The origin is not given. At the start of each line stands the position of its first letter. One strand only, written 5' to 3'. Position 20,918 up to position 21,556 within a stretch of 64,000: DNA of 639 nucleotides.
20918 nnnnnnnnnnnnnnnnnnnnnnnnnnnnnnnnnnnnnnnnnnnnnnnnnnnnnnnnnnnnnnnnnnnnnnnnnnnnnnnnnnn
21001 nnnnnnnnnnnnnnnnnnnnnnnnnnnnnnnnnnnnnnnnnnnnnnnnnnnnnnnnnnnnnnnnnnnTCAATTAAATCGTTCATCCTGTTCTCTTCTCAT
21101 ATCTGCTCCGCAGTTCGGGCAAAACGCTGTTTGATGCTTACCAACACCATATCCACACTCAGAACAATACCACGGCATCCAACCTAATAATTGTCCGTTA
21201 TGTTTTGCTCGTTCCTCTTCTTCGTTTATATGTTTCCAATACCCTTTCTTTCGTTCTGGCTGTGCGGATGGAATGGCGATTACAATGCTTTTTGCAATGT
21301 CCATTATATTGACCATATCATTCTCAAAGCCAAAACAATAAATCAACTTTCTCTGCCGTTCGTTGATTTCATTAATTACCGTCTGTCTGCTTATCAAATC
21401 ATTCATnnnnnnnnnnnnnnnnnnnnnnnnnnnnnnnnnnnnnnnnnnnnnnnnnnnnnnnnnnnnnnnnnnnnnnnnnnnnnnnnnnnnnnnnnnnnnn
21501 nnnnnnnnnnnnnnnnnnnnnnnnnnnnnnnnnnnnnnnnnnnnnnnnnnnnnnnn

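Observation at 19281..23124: Tandem array of 12 or more diversifying small zinc-ribbon paralogs with conserved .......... helix, LPSAQPE linker and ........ ribbon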

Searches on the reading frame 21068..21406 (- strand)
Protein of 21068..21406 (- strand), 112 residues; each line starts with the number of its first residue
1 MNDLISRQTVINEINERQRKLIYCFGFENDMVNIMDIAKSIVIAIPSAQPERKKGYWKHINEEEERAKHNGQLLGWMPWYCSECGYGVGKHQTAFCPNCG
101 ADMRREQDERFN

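Call 4: search_protein_families(library=pfam, max_evalue=1, proteins=[window:21068-21406:-])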
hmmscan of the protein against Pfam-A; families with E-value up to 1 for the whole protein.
window:21068-21406:- (112 aa): 18 families
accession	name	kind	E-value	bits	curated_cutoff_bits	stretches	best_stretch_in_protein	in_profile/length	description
PF21349.2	RUBY_RBDX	-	0.00068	19.5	26.5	1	79-102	1-25/30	Rubrerythrin, rubredoxin-like domain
PF13240.11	Zn_Ribbon_1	-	0.0045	17.2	25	1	80-102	1-22/23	zinc-ribbon domain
PF12773.13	DZR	-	0.0047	17.5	27.3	1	81-100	27-45/45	Double zinc ribbon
PF14803.11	Zn_ribbon_Nudix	-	0.0069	16.7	25.6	1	95-106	2-13/34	Nudix N-terminal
PF13248.11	Zn_ribbon_3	-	0.0069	16.3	27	1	80-103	4-26/26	zinc-ribbon domain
PF13798.11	PCYCGC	-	0.0093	16.3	25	1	54-96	48-89/153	Protein of unknown function with PCYCGC motif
PF09297.16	Zn_ribbon_NUD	-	0.01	16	24.8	1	93-110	3-20/32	NADH pyrophosphatase zinc ribbon domain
PF23458.2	DUF7130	-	0.018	15.4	35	1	59-102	35-79/89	Domain of unknown function (DUF7130)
PF17032.10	Zn_ribbon_15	-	0.019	16.2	28.9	1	80-100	39-73/73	zinc-ribbon family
PF08772.16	Zn_ribbon_NOB1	-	0.043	14.3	24.9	1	80-102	10-32/72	Nin one binding (NOB1) Zn-ribbon like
PF24309.1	IMEF_Flp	-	0.057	13.7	27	1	44-67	22-45/135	IMEF cargo Flp protein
PF08271.17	Zn_Ribbon_TF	-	0.061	13.3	29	0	95-108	2-14/43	TFIIB zinc-binding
PF23455.1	DUF7129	-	0.069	13.4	30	1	81-104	14-38/45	Domain of unknown function (DUF7129)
PF07282.18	Cas12f1-like_TNB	-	0.081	13.5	26.3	1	81-105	31-52/60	Cas12f1-like, TNB domain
PF24463.1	DUF7577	-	0.11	12.6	28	1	93-101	2-10/27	Domain of unknown function (DUF7577)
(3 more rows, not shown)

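Call 5: search_protein_families(library=phrogs, max_evalue=0.01, proteins=[window:21068-21406:-])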
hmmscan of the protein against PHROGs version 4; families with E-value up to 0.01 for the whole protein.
window:21068-21406:- (112 aa): 6 families
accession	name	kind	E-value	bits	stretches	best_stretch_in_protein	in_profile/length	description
phrog_10714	-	unknown function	0.00029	22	1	67-109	62-105/109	-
phrog_2546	-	unknown function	0.00088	20.5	1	80-109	2-30/180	-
phrog_1494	-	unknown function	0.00089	19.5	1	60-109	170-215/226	-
phrog_6586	-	unknown function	0.0035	18.2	1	80-106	5-30/129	-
phrog_4852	-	unknown function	0.0075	17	1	78-107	13-43/194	-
phrog_22543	-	unknown function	0.0077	17.6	0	1-108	1-102/105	-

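Call 13: find_homologous_proteins(query=A2, max_evalue=0.001)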
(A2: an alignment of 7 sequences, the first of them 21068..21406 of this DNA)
Query A2 (7 sequences) (112 aa, profile of the alignment): 6568 proteins with E <= 0.001 among 8000 candidates; the best 120 are listed.
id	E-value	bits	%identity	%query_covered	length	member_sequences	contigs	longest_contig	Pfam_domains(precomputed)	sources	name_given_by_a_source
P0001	1.3e-31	127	35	96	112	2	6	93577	-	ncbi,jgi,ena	-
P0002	1.1e-30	124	34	95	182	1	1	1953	-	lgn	-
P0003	4.1e-30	122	100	100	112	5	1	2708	-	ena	-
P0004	1.7e-29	120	60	97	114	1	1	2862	-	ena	-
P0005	1.4e-28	117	36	96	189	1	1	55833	PF14319.12,PF13240.12,PF12773.14,PF23458.3,PF13248.12,PF09723.16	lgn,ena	-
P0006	2.2e-28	116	37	97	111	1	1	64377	-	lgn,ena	-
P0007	1.4e-25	107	40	65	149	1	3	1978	-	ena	-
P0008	1.6e-25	107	-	-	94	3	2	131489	-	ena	-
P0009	1.9e-25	107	29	100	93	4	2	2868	-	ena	-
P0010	2.0e-25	107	40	65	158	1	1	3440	-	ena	-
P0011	7.8e-25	105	36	92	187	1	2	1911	-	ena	-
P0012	1.1e-24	104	61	96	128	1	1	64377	-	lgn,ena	-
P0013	1.1e-24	104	-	-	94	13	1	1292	-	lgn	-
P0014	1.8e-24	104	33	96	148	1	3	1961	-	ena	-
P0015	2.6e-24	103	-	-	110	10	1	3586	-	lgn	-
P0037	3.3e-21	93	54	92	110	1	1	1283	PF27353.1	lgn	-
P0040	6.3e-21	92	32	97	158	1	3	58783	PF21349.3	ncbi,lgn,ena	-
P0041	6.3e-21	92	39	100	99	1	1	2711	-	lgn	-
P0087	2.0e-19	88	35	96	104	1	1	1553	PF27353.1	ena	-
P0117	6.7e-19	86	38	97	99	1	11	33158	-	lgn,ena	-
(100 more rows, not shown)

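Call 14: list_cluster_members(proteins=[P0001, P0040, P0037, P0087, P0005, P0003, P0117, P0008])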
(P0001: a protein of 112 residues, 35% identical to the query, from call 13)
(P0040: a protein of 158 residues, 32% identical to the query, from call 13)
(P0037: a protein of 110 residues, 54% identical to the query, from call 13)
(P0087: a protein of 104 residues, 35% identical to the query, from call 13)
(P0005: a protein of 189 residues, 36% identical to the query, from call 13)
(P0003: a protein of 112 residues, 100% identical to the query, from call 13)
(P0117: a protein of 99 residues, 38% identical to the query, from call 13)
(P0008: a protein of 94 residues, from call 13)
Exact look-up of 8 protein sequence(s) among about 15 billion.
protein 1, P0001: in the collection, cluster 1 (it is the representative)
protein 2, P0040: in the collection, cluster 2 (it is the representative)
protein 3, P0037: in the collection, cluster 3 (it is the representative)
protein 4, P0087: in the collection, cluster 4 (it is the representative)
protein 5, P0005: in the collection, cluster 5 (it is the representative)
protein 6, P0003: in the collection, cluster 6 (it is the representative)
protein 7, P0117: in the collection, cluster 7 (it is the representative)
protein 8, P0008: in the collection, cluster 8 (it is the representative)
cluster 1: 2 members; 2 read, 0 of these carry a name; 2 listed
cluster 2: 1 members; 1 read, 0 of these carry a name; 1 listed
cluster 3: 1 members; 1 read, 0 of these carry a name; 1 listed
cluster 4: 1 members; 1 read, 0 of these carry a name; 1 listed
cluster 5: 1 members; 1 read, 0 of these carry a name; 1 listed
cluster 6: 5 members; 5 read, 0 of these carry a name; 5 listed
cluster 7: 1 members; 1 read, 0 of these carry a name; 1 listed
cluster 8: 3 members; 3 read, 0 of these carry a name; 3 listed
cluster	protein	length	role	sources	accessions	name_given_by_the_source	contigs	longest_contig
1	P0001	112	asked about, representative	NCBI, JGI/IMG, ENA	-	-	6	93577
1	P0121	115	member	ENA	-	-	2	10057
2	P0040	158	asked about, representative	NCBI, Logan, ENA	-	-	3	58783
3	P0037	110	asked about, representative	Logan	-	-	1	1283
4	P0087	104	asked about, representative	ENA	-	-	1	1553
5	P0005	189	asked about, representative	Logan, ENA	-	-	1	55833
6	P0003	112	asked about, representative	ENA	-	-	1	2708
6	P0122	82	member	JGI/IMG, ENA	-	-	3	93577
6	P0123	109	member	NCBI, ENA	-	-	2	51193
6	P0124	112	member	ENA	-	-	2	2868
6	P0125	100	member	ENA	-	-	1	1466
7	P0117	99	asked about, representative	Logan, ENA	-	-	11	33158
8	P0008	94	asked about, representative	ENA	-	-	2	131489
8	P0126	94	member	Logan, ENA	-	-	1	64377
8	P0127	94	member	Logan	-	-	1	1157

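Call 17: search_protein_families(library=ncbifam, max_evalue=0.1, proteins=[window:21068-21406:-])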
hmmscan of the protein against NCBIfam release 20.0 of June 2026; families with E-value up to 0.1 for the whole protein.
window:21068-21406:- (112 aa): 5 families
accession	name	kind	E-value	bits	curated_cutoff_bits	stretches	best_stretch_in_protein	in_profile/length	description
NF033497.1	rubre_like_arch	subfamily_domain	0.0013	18.4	32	1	81-104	3-27/34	rubrerythrin-like domain-containing protein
TIGR04536.1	geobac_encap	equivalog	0.0048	16.8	100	1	39-67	22-50/194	IMEF encapsulin system ferritin-like cargo protein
NF045767.1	RuberyRbr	equivalog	0.034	14.2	200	1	76-101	156-182/194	rubrerythrin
NF034126.3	PRK09521.1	equivalog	0.041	13.7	90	1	69-105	135-172/180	exosome complex RNA-binding protein Csl4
TIGR03831.1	YgiT_finger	domain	0.061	13.6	20.2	0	79-85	33-39/46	YgiT-type zinc finger protein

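Call 18: search_protein_families(library=padloc, max_evalue=0.1, proteins=[window:21068-21406:-])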
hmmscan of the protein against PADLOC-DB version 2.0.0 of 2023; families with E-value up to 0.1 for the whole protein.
window:21068-21406:- (112 aa): 0 families

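Call 19: search_solved_structures(query=A2, max_evalue=1, show_alignments=2)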
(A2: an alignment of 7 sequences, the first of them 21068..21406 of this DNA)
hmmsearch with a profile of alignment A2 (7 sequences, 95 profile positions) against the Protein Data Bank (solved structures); distinct sequences matched with E-value up to 1: 112 (the best 60 are shown).
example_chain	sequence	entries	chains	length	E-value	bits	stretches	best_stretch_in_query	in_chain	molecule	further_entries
5v3g_D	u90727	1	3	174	2.2e-06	31.3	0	59-90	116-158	PR domain zinc finger protein 9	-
5egb_A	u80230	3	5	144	1.5e-05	28.6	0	58-89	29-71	Histone-lysine N-methyltransferase PRDM9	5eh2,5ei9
2i13_A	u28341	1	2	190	2.9e-05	27.7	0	59-89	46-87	Aart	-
3mps_A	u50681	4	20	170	0.00011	25.8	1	30-87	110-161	Rubrerythrin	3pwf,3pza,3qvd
1nnq_A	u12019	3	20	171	0.00011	25.8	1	30-87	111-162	Rubrerythrin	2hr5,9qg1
9fhl_C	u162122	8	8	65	0.00023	24.8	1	55-91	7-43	Small zinc finger protein HVO-2753-like zinc-binding pocket domain-containing protein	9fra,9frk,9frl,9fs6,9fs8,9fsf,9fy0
8hr5_A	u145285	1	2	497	0.0094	19.6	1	25-90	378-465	Transposase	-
9m70_A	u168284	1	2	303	0.011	19.4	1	63-91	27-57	Acetyl-coenzyme A carboxylase carboxyl transferase subunit beta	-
7nhk_4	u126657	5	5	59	0.012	19.3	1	41-87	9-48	50S ribosomal protein L32 | 50S ribosomal protein L32-3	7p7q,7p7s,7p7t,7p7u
7p7r_4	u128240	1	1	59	0.013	19.2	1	41-87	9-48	50S ribosomal protein L32-3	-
6o8w_2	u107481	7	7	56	0.014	19.1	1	41-87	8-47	50S ribosomal protein L32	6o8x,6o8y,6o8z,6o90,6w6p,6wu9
4wce_Z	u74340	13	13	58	0.014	19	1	43-87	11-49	50S ribosomal protein L32 | Large ribosomal subunit protein bL32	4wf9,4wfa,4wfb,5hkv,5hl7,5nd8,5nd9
7nhn_5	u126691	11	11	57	0.015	19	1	47-87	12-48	50S ribosomal protein L32-2 | Large ribosomal subunit protein bL32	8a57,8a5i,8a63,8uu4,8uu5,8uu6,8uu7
5li0_4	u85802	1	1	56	0.019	18.6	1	43-87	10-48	50S ribosomal protein L32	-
7ane_at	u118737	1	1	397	0.02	18.6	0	33-85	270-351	mS66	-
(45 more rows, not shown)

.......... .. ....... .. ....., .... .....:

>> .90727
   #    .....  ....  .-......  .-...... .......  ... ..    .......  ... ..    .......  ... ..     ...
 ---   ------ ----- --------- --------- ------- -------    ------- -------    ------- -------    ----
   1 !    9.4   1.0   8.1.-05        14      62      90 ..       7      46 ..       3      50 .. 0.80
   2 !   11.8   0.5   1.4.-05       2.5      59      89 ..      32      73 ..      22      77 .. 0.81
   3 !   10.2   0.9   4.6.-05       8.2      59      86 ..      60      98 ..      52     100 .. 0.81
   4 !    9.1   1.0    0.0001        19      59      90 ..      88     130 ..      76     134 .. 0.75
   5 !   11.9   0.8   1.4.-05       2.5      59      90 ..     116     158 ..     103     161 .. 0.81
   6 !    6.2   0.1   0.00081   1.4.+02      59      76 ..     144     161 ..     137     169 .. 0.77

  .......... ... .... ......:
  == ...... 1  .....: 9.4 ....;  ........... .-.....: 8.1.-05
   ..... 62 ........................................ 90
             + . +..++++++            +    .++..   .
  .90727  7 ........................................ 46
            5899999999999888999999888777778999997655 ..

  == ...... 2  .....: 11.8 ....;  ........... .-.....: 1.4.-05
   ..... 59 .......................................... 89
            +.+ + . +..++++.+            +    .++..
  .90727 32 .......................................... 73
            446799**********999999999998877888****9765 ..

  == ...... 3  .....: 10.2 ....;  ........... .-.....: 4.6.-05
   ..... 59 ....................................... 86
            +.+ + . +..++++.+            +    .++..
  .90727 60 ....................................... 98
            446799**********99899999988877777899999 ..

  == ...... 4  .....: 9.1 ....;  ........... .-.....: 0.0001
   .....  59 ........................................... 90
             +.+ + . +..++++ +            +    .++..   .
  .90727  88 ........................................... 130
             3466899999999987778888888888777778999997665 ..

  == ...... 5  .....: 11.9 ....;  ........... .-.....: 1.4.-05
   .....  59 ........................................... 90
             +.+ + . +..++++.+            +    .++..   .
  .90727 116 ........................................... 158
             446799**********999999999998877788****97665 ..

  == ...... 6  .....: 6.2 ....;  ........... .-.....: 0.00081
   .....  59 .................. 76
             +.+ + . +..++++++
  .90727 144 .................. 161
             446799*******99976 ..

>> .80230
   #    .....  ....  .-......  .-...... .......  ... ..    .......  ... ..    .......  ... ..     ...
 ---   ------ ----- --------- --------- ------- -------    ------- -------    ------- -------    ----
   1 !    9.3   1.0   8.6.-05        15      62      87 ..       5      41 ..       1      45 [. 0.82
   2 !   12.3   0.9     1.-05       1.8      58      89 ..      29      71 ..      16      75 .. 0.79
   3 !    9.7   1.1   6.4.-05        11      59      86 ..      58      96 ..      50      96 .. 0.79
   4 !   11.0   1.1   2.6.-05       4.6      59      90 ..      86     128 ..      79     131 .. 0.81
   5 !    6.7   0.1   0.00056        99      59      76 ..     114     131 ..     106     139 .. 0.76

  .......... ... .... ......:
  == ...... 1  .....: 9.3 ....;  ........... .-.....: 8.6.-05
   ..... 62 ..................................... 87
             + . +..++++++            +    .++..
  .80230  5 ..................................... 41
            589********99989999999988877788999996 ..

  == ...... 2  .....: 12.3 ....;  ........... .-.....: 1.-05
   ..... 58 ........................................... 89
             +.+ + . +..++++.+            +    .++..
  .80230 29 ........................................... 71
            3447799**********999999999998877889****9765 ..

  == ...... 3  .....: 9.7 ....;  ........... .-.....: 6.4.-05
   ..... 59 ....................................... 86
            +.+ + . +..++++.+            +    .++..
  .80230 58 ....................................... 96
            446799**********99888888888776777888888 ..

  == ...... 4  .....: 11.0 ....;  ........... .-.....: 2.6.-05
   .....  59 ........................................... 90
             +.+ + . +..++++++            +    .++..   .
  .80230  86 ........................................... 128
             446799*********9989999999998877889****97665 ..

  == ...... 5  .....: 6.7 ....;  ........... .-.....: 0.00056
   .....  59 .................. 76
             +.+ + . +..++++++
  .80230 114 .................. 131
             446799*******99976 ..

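Call 20: find_encoding_contigs(protein=P0001, flank=6000, max_places=6)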
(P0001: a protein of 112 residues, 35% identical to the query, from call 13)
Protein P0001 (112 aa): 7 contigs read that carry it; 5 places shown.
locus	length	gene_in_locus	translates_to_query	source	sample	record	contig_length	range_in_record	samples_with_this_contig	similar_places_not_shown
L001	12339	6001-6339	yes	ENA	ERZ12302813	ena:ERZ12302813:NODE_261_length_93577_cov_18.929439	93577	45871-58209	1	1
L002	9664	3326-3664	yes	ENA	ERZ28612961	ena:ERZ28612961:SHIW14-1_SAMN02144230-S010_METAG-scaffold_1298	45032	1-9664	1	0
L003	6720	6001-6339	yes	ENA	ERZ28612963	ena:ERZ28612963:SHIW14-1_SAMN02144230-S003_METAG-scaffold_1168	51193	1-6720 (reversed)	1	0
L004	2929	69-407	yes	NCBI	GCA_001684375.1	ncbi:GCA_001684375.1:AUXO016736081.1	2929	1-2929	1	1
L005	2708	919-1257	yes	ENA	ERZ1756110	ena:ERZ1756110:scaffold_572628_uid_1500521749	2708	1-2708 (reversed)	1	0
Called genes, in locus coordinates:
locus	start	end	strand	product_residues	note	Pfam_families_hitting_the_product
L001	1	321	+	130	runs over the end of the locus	-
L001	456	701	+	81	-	-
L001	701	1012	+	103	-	-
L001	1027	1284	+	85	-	-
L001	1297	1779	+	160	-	PF18907:DUF5662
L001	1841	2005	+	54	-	-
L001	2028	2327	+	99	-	-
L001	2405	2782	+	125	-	-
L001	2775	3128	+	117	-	-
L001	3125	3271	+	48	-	-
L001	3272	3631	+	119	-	-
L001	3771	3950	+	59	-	-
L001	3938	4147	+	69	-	-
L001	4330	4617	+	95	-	-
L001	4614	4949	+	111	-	-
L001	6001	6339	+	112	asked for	-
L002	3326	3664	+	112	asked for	-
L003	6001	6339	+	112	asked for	-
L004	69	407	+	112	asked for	-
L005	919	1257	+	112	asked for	-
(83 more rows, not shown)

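Call 21: find_encoding_contigs(protein=P0008, flank=7000, max_places=3)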
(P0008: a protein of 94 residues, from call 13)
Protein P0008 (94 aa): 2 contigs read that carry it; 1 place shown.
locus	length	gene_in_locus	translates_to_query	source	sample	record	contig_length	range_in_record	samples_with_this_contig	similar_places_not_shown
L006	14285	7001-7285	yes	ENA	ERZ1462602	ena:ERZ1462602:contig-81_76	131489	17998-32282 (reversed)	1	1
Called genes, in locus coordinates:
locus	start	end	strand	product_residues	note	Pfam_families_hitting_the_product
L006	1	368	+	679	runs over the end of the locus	PF26675:DUF8224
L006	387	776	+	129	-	-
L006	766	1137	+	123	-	-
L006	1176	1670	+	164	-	PF18907:DUF5662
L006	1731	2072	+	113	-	-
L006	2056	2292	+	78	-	-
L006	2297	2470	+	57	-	-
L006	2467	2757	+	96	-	-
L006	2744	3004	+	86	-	-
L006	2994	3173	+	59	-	-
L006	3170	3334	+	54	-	-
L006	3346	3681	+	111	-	-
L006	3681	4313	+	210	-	-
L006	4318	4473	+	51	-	-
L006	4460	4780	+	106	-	PF04448:DUF551 (weak)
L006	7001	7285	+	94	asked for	-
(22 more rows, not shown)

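Call 22: find_encoding_contigs(protein=P0012, flank=7000, max_places=3)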
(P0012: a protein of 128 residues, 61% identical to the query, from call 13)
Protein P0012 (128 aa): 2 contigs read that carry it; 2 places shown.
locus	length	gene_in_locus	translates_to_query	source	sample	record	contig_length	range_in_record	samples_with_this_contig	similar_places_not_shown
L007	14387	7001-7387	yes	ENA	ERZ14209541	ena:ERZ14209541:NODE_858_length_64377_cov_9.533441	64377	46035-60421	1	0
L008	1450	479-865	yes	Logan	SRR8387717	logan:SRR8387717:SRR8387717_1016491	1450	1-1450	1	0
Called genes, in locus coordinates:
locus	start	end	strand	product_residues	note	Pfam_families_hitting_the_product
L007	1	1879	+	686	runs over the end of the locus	PF26675:DUF8224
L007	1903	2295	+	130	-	-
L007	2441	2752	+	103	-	-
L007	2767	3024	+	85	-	-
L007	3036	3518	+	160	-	PF18907:DUF5662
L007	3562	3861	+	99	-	-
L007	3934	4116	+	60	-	-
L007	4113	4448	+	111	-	-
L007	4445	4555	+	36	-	-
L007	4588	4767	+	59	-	-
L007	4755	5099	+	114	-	-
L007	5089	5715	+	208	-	-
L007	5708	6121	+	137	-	-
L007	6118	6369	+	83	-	-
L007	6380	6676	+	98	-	-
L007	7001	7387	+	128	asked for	-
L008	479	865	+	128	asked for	-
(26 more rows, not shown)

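Call 26: search_protein_families(library=pfam, max_evalue=0.01, proteins=[P0037, P0087])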
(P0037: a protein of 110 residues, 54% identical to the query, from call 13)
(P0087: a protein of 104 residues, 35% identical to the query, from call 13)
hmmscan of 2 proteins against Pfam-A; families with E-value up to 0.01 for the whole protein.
P0037 (110 aa): 6 families
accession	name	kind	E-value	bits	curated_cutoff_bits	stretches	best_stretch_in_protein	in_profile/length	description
PF09723.15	Zn_ribbon_8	-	0.00043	20.7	34.4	1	68-98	5-34/41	Zinc ribbon domain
PF13240.11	Zn_Ribbon_1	-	0.0025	18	25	0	89-99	12-22/23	zinc-ribbon domain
PF13248.11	Zn_ribbon_3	-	0.0027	17.5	27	0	92-99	4-25/26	zinc-ribbon domain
PF23458.2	DUF7130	-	0.0045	17.3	35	1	68-99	53-79/89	Domain of unknown function (DUF7130)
PF25164.1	CoiA_N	-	0.0075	16.2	26.3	0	86-101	13-28/50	Competence protein CoiA, N-terminal domain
PF25206.1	DUF7836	-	0.008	16.4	26.7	0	69-99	8-39/59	Domain of unknown function (DUF7836)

P0087 (104 aa): 3 families
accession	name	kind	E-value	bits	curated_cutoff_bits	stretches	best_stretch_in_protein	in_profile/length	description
PF23458.2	DUF7130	-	0.00032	21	35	1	65-98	49-79/89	Domain of unknown function (DUF7130)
PF13248.11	Zn_ribbon_3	-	0.0012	18.6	27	0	70-81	3-14/26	zinc-ribbon domain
PF09723.15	Zn_ribbon_8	-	0.0047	17.3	34.4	0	70-99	6-37/41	Zinc ribbon domain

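Call 89: search_dna_similar(query=P0041, collection=phages, mode=protein, max_rows=25, max_evalue=0.01)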
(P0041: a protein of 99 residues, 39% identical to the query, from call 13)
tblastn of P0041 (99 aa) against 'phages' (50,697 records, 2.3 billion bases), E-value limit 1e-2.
Records with a match: 1; places in all: 1; records where one place covers at least 80% of the query: 1.
Best place of each record, by identity: <60% 1.
By first word of the organism name: Bacteriophage 1.
By host as written in the record: - 1.
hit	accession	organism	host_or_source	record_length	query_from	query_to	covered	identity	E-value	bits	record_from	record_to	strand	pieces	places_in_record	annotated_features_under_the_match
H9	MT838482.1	Bacteriophage sp.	human fecal samples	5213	1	90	91%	33.3%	4e-3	40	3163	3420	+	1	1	record has no annotation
